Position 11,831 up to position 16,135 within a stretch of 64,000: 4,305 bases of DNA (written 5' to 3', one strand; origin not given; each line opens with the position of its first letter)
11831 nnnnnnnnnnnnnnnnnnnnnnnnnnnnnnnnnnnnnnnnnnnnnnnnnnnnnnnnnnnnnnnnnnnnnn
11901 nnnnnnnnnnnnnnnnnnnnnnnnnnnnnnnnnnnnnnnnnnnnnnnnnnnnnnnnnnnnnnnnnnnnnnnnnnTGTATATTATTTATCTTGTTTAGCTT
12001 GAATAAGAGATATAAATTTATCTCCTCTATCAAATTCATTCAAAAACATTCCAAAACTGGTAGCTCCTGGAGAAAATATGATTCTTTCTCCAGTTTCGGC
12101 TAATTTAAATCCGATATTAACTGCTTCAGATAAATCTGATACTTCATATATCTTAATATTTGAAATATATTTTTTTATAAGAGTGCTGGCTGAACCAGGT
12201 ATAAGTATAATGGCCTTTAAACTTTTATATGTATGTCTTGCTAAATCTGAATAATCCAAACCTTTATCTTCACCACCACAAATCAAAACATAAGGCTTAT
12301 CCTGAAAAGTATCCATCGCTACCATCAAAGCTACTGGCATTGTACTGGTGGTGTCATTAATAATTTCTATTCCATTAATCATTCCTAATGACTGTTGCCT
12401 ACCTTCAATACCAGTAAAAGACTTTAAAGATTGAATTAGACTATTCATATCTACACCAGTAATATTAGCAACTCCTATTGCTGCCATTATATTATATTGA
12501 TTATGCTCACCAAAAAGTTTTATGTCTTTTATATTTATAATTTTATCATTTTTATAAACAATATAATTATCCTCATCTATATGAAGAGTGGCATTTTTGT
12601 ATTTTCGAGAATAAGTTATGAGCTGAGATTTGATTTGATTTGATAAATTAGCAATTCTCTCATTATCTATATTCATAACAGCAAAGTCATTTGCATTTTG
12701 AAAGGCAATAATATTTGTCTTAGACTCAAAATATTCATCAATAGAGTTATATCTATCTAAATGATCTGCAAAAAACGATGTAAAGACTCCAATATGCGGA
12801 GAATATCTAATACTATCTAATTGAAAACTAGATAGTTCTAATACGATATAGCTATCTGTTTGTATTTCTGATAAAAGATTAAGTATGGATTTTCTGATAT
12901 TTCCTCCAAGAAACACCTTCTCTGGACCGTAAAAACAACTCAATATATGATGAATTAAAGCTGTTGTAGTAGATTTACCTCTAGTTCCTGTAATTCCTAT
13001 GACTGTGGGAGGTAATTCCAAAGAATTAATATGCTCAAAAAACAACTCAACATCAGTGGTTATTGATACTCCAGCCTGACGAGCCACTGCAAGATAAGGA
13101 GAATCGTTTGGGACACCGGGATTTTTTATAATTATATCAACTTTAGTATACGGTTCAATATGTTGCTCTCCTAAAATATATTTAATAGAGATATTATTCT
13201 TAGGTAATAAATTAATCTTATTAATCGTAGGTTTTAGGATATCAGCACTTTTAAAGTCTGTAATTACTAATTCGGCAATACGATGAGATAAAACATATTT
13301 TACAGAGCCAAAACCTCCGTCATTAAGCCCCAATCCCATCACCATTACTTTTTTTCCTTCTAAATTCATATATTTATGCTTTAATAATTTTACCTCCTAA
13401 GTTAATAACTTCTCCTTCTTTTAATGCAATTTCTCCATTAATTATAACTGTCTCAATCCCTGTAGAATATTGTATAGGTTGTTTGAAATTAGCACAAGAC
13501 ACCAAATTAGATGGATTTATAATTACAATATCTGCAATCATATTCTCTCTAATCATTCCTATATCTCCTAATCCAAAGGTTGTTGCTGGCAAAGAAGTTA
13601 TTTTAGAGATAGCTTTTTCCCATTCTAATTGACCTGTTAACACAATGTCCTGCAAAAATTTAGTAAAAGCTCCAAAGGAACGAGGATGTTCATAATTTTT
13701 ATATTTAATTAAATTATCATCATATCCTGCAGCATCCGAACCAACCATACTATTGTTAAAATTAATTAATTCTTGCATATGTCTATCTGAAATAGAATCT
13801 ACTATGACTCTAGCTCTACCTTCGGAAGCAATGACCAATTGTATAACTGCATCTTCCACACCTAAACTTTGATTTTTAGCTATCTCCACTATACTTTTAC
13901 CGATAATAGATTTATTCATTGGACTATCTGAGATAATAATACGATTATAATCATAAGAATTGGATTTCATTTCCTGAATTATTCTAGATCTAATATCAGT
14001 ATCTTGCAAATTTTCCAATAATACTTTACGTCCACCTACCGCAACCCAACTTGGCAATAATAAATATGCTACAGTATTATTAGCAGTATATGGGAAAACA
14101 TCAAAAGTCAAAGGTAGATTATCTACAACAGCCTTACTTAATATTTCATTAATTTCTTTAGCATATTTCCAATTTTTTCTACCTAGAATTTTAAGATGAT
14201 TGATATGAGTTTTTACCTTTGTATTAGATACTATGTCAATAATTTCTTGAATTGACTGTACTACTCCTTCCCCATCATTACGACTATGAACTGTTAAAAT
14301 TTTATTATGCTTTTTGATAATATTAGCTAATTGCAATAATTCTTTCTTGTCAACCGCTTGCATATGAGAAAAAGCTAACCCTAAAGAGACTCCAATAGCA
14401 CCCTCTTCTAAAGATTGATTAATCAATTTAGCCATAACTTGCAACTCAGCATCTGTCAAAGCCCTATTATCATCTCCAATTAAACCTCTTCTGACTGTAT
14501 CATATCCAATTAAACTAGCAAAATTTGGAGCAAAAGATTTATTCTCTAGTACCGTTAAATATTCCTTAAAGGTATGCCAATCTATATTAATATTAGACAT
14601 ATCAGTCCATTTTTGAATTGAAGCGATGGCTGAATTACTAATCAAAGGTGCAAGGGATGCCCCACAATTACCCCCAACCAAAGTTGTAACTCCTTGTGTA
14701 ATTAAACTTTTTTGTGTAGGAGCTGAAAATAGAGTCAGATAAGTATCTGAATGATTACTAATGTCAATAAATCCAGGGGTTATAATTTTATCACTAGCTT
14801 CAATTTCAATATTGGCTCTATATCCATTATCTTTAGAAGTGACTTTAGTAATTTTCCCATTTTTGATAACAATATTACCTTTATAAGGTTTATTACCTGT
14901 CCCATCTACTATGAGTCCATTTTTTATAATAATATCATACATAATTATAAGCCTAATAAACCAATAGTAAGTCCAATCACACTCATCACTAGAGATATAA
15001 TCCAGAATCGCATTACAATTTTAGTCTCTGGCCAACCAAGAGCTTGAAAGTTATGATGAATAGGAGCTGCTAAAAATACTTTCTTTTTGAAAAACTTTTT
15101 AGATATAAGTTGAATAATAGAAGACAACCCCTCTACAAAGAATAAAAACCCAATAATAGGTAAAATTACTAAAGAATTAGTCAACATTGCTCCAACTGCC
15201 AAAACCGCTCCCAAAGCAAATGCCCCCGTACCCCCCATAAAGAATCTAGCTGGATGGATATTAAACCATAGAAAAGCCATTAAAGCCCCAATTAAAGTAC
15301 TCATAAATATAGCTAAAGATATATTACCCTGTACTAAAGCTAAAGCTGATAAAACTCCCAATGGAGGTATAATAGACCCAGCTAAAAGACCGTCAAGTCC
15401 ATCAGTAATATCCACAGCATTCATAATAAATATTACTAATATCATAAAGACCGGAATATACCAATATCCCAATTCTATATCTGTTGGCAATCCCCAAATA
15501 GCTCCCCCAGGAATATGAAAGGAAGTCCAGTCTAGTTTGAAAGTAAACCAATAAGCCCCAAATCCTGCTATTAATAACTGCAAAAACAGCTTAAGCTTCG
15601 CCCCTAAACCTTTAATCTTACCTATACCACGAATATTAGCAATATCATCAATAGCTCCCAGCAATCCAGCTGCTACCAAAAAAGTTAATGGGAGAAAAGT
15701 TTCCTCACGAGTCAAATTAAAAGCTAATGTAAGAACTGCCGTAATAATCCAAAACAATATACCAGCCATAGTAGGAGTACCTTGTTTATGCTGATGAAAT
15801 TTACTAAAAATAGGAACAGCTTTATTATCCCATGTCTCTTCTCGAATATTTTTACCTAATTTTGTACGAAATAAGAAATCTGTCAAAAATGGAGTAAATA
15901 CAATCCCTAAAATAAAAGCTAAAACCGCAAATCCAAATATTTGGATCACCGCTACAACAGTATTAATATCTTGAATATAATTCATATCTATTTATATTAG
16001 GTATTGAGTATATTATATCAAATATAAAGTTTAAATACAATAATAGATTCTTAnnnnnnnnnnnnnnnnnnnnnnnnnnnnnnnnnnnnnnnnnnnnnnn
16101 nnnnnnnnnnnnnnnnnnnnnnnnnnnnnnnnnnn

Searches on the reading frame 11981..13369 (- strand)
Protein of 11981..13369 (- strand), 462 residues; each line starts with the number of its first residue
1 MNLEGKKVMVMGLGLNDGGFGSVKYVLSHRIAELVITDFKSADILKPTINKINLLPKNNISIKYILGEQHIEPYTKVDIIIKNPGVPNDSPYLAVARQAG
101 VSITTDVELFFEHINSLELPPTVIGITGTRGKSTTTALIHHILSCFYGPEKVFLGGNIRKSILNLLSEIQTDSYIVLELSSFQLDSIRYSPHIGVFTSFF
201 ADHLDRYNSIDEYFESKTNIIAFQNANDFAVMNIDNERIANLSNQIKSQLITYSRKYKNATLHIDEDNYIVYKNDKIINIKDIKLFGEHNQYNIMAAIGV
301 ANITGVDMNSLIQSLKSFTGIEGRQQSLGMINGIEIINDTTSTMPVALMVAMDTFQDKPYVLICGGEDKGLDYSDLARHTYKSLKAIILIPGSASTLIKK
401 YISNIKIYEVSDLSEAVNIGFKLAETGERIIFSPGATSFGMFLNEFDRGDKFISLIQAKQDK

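Call 12: search_protein_families(library=pfam, proteins=[window:11981-13369:-], max_evalue=0.01)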
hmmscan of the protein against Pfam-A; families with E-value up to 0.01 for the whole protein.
window:11981-13369:- (462 aa): 3 families
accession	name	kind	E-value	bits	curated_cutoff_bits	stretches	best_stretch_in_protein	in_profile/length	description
PF08245.18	Mur_ligase_M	-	3.9e-31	109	24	1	126-301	1-200/200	Mur ligase middle domain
PF21799.2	MurD-like_N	-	1.2e-07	32.3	27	1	6-104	1-87/88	Mur ligase MurD-like, N-terminal domain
PF02875.26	Mur_ligase_C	-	0.00012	23.3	28.4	1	323-433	1-124/127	Mur ligase, glutamate ligase domain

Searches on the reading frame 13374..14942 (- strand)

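Call 12: search_protein_families(library=pfam, proteins=[window:13374-14942:-], max_evalue=0.01)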
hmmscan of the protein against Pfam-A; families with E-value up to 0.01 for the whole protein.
window:13374-14942:- (522 aa): 2 families
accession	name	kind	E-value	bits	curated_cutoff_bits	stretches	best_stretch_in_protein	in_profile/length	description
PF07969.17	Amidohydro_3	-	1.9e-13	51.1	29.7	2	436-505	404-470/472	Amidohydrolase family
PF01979.26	Amidohydro_1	-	1.3e-11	44.8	25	2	398-505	245-344/345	Amidohydrolase family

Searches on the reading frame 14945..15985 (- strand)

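Call 12: search_protein_families(library=pfam, proteins=[window:14945-15985:-], max_evalue=0.01)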
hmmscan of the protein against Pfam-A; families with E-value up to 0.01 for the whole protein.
window:14945-15985:- (346 aa): 1 family
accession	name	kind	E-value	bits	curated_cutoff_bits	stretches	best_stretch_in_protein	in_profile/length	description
PF00953.26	Glycos_transf_4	-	4.3e-29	102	27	1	100-268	5-158/160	Glycosyl transferase family 4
